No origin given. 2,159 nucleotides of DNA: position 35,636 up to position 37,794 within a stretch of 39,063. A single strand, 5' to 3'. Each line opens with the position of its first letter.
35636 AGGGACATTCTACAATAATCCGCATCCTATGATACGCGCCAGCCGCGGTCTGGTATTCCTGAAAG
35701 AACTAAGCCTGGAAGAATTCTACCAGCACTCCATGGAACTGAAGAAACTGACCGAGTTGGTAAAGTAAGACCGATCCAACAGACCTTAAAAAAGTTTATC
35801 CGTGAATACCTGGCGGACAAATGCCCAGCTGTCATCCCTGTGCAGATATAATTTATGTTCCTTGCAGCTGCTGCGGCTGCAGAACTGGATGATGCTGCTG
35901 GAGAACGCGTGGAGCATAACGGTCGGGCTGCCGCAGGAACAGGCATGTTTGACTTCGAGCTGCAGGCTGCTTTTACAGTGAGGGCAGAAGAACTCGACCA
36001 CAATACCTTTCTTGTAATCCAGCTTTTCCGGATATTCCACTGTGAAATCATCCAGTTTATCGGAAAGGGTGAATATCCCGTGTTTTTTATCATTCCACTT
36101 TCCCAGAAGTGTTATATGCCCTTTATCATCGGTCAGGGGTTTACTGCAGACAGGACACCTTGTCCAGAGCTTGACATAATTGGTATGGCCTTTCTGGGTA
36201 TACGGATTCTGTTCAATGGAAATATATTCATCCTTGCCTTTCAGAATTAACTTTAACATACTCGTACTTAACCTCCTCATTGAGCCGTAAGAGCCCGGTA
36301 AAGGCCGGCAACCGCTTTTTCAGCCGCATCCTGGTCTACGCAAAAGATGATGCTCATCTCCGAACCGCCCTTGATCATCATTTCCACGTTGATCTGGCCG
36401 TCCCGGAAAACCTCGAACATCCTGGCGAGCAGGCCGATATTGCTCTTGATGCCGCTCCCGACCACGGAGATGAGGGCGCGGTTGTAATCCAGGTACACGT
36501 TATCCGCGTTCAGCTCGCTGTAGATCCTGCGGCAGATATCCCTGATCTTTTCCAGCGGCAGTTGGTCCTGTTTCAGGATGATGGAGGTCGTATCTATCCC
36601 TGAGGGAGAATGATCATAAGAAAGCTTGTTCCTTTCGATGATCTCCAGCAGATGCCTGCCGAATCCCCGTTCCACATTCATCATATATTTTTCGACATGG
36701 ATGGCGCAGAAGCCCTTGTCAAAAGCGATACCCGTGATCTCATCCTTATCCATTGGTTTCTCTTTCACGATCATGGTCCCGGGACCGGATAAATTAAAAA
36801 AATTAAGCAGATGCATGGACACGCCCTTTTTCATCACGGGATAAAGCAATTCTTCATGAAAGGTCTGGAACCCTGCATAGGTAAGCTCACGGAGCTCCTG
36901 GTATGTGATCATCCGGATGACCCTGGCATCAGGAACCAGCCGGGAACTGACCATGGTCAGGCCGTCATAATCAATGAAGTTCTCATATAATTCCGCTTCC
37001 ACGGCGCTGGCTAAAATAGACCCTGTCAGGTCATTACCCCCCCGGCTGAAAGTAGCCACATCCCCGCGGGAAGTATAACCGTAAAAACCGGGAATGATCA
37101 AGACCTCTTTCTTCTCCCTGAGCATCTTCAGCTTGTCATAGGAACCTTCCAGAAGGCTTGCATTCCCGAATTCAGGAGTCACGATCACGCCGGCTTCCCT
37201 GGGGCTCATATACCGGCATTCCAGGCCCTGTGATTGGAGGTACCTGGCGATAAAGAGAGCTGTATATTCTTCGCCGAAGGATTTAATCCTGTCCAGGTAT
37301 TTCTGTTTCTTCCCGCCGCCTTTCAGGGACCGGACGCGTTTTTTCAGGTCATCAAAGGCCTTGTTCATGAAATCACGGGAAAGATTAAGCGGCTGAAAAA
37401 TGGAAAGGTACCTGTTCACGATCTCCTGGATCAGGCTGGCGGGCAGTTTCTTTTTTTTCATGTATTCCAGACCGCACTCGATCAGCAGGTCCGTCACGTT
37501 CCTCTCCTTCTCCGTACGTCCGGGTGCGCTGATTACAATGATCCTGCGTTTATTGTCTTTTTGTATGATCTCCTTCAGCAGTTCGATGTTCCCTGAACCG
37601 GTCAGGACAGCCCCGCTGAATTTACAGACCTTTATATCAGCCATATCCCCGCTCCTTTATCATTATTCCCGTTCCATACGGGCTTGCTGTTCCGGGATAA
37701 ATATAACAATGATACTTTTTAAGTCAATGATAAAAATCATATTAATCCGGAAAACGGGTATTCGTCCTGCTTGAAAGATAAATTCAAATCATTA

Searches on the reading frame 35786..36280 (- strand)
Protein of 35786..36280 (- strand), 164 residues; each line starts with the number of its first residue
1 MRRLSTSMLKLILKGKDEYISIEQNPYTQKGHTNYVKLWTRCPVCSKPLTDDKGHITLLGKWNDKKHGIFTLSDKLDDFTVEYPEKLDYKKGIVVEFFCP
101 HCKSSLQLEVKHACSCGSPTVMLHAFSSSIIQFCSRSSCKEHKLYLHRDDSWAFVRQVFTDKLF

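Call 18: search_protein_families(library=pfam, proteins=[window:35786-36280:-], max_evalue=0.01)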
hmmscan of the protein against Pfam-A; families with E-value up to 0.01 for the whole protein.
window:35786-36280:- (164 aa): 3 families
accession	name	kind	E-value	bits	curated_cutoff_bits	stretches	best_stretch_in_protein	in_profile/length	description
PF25164.1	CoiA_N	-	0.00085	19.2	26.3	0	95-108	16-29/50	Competence protein CoiA, N-terminal domain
PF04423.19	Rad50_zn_hook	-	0.00092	19.4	24.3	1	41-70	21-49/52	Rad50 zinc hook motif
PF23547.1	Zn_ribbon_FGT1_1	-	0.0066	16.5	27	0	94-104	18-28/35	FORGETTER1 first zinc ribbon domain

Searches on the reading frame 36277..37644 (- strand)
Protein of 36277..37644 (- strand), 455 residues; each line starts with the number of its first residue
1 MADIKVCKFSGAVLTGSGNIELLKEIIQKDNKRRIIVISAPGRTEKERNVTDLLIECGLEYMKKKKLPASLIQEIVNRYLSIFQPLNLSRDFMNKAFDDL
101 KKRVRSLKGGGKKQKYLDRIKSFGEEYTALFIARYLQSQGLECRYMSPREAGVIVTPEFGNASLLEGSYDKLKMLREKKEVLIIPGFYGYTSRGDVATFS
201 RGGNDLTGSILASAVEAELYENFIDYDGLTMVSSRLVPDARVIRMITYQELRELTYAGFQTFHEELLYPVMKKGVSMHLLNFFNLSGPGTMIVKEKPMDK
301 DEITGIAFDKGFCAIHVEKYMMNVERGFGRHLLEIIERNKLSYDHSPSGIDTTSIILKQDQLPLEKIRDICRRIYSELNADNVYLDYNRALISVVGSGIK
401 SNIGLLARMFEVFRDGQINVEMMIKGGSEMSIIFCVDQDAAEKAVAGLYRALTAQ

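Call 18: search_protein_families(library=pfam, proteins=[window:36277-37644:-], max_evalue=0.01)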
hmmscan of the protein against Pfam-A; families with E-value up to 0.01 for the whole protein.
window:36277-37644:- (455 aa): 4 families
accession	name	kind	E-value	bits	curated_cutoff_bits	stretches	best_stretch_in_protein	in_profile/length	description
PF00696.33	AA_kinase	-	6.1e-30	105.1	24.9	1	4-281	2-234/234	Amino acid kinase family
PF22468.2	ACT_9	-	1.8e-17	63.3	27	1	392-451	1-60/61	ACT domain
PF13840.12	ACT_7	-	9.7e-06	25.8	27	1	390-448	7-63/65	ACT domain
PF21793.2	DUF6877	-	0.0041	17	24.4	0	93-116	15-40/53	Family of unknown function (DUF6877)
